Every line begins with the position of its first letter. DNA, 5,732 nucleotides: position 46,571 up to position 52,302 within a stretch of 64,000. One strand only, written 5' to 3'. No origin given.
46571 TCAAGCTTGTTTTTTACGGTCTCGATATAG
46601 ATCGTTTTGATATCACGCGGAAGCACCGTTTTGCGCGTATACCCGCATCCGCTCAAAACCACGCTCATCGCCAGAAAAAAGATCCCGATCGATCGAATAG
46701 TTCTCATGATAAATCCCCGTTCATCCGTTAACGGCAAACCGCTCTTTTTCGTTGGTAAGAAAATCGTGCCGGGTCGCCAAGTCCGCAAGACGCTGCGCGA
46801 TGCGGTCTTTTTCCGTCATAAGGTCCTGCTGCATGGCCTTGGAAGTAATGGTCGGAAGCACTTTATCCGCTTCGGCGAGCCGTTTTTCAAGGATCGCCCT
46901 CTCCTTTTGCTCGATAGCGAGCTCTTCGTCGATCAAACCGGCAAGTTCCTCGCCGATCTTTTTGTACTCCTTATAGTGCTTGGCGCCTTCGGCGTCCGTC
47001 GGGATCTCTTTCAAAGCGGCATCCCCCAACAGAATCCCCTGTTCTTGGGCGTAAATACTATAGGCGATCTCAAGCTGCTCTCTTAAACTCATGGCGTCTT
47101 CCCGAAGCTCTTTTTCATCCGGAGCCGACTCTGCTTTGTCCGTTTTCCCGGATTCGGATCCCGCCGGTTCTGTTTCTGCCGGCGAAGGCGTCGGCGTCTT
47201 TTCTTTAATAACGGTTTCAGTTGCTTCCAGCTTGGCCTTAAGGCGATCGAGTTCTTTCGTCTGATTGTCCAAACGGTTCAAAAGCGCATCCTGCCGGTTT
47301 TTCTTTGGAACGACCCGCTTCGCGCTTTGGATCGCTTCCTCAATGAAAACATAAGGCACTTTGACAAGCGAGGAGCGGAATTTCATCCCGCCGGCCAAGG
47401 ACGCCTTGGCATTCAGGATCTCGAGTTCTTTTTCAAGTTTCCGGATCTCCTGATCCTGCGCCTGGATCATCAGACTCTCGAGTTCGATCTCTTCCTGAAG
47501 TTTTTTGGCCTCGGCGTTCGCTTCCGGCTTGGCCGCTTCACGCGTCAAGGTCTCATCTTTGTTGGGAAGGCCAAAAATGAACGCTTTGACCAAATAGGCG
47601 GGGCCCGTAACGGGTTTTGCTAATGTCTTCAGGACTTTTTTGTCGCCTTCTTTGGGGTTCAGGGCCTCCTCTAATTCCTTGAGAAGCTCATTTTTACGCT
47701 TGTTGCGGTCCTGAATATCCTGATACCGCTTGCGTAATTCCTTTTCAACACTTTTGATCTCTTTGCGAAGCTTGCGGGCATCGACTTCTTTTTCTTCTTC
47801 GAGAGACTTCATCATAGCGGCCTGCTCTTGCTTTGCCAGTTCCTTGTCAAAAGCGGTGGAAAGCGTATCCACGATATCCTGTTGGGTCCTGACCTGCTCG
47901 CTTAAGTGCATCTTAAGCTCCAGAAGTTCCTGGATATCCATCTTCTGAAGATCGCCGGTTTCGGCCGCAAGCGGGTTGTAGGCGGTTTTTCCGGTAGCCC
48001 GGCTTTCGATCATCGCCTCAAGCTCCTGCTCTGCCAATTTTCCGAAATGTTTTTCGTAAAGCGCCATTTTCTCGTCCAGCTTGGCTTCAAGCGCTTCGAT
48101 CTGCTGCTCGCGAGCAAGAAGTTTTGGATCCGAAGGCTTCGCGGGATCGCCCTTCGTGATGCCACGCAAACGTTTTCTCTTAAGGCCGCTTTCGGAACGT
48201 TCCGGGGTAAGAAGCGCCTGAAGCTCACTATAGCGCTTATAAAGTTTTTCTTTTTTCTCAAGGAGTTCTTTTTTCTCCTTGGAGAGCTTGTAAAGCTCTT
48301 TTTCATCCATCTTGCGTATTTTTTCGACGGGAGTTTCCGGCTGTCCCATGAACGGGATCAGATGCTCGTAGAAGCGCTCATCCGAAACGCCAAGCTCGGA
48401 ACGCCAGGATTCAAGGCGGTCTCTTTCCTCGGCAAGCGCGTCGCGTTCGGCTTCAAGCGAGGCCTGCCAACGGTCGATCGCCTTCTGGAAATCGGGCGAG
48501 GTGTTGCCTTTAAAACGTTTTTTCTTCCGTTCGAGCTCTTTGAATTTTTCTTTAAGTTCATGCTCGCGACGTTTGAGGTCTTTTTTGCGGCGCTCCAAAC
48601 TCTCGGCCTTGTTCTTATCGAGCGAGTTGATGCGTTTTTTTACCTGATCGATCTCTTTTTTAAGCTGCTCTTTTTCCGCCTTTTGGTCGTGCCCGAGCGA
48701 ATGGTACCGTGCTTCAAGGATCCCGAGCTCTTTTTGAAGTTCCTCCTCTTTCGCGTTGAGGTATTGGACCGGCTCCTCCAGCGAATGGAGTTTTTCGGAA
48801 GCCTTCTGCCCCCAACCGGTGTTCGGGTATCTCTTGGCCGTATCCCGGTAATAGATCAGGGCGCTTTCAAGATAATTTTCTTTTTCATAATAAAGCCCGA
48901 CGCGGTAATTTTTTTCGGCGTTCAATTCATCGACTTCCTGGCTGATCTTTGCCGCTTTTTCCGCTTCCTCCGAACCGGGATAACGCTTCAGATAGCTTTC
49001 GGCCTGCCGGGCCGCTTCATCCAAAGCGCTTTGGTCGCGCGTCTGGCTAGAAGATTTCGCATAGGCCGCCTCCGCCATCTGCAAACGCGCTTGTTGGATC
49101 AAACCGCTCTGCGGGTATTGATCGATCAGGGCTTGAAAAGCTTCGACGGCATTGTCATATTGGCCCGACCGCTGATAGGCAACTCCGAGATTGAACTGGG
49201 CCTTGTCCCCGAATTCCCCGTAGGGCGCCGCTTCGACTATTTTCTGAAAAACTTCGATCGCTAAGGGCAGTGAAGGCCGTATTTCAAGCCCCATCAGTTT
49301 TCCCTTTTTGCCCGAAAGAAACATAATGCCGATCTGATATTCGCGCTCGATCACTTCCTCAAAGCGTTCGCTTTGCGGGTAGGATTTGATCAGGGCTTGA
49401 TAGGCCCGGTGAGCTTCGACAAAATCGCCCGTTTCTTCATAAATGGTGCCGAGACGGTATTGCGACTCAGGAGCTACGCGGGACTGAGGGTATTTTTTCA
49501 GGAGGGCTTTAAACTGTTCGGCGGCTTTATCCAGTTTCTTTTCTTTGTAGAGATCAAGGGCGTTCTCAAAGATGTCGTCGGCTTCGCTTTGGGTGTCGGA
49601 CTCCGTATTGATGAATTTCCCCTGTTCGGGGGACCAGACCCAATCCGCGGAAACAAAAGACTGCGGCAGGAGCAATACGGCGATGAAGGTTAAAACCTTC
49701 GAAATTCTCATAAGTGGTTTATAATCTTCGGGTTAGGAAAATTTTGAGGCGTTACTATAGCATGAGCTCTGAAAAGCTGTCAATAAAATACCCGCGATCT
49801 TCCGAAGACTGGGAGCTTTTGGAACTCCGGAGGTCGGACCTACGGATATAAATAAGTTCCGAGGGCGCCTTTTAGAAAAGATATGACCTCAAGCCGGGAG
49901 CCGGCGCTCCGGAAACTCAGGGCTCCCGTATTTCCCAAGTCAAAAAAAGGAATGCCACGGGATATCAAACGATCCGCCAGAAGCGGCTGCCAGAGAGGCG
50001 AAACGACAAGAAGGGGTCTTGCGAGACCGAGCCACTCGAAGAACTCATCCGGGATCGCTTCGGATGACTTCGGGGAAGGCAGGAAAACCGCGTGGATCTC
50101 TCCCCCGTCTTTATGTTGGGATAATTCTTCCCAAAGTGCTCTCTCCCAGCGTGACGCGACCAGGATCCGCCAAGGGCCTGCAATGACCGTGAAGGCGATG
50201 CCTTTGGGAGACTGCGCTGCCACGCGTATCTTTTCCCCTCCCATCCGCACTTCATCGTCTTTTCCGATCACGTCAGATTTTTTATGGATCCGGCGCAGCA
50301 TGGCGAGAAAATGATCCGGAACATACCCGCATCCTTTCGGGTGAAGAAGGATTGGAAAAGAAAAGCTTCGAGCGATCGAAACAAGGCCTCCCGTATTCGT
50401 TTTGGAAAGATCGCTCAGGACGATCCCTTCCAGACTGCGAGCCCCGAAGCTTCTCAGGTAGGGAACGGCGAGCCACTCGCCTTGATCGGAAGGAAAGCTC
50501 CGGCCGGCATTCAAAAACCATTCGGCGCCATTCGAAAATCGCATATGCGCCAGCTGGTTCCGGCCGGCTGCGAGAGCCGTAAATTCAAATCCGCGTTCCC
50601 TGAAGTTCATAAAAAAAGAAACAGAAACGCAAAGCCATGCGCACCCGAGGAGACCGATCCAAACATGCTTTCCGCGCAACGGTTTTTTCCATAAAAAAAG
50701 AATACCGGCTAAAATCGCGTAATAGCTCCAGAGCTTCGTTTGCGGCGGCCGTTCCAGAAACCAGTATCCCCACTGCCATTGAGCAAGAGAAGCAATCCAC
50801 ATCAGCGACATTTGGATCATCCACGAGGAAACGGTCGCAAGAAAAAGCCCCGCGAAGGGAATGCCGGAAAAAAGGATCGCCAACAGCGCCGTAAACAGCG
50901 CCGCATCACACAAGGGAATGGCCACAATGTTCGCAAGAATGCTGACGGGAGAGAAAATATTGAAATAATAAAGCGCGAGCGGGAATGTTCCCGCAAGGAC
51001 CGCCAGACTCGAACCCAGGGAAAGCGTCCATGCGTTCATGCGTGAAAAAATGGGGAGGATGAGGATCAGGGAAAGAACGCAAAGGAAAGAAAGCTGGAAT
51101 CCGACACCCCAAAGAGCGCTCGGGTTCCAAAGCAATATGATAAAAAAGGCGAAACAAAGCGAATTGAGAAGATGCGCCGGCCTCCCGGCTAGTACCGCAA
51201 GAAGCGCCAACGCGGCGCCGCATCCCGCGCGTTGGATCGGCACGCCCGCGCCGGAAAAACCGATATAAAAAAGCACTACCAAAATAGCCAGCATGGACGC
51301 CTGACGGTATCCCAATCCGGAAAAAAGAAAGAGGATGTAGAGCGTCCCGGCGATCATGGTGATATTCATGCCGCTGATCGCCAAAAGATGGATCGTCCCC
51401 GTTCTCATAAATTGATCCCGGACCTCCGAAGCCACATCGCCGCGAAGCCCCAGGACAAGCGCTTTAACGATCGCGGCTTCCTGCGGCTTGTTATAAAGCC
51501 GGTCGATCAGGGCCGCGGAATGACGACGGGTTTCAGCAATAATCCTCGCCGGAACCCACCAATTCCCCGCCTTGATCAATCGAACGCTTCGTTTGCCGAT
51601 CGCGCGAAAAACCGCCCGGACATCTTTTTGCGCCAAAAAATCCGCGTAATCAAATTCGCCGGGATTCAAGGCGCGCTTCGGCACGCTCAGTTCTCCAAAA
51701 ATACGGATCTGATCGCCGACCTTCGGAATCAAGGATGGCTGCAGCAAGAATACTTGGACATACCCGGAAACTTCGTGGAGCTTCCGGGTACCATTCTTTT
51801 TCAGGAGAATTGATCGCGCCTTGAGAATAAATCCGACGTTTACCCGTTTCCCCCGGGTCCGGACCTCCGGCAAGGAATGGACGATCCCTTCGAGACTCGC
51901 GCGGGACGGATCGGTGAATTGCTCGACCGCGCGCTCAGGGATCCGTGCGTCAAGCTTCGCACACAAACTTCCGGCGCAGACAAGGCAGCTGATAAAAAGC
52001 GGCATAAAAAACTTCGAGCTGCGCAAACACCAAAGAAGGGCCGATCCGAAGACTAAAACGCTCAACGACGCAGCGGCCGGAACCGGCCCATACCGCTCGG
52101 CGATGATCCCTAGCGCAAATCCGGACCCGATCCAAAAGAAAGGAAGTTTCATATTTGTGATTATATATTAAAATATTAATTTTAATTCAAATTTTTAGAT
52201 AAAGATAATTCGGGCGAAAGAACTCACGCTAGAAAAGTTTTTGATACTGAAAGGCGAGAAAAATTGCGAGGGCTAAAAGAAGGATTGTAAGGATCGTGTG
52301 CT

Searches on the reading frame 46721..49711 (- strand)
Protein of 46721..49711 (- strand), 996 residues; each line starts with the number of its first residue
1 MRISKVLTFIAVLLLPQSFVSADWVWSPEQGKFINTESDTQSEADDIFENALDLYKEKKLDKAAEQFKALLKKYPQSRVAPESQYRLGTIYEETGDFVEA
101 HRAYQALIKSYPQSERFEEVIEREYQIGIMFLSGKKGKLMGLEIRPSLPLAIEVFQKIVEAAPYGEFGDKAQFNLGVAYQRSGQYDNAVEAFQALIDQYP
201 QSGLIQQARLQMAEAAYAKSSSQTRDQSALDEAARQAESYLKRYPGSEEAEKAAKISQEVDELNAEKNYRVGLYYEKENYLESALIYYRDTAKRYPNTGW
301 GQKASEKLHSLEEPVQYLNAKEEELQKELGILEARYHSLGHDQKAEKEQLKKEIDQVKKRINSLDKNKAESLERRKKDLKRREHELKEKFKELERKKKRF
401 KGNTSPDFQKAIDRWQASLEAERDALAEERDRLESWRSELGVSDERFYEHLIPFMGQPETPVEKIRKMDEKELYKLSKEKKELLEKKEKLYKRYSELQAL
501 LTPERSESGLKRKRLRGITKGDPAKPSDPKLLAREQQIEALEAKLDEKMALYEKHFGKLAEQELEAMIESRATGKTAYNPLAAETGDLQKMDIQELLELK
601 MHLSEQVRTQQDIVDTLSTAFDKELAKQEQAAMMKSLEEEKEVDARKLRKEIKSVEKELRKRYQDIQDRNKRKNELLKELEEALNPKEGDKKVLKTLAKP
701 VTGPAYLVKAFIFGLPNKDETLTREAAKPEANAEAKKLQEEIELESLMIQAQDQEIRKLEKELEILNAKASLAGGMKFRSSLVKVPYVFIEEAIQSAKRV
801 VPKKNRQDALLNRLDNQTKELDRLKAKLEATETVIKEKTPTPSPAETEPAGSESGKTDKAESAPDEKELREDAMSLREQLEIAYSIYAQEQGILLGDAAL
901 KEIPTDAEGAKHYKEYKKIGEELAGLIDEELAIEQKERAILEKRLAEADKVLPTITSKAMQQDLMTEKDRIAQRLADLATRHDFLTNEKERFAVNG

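Call 19: search_protein_families(library=pfam, proteins=[window:46721-49711:-], max_evalue=0.00001)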
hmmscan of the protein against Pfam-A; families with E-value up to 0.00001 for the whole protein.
window:46721-49711:- (996 aa): 8 families
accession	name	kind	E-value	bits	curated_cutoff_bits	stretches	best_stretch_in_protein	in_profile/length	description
PF13174.12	TPR_6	-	9.7e-19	67.1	26.3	1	171-202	2-33/33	Tetratricopeptide repeat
PF13525.12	YfiO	-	5.3e-18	66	25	2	150-318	23-191/203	Outer membrane lipoprotein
PF07719.23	TPR_2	-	1.1e-14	53.6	27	0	170-201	2-33/34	Tetratricopeptide repeat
PF13428.12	TPR_14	-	2.8e-14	52.6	23.5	0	171-211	3-43/44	Tetratricopeptide repeat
PF13432.12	TPR_16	-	6e-12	46.2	32.7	1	50-114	3-64/65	Tetratricopeptide repeat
PF14559.12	TPR_19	-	3.9e-09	37.1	25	0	54-117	1-61/68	Tetratricopeptide repeat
PF00515.34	TPR_1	-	3.1e-06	27.2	27.8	0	170-200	2-32/34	Tetratricopeptide repeat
PF17078.10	SHE3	-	3.4e-06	27.4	30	1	304-404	85-185/228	SWI5-dependent HO expression protein 3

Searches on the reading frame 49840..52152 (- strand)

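Call 19: search_protein_families(library=pfam, proteins=[window:49840-52152:-], max_evalue=0.00001)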
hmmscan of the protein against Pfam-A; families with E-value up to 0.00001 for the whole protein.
window:49840-52152:- (770 aa): 2 families
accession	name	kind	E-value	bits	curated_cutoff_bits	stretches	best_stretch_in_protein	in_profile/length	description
PF03772.21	Competence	-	6.6e-53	180.2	23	1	232-490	1-269/270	Competence protein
PF13567.11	DUF4131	-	1.6e-23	83.6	31.6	1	24-184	5-159/165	Domain of unknown function (DUF4131)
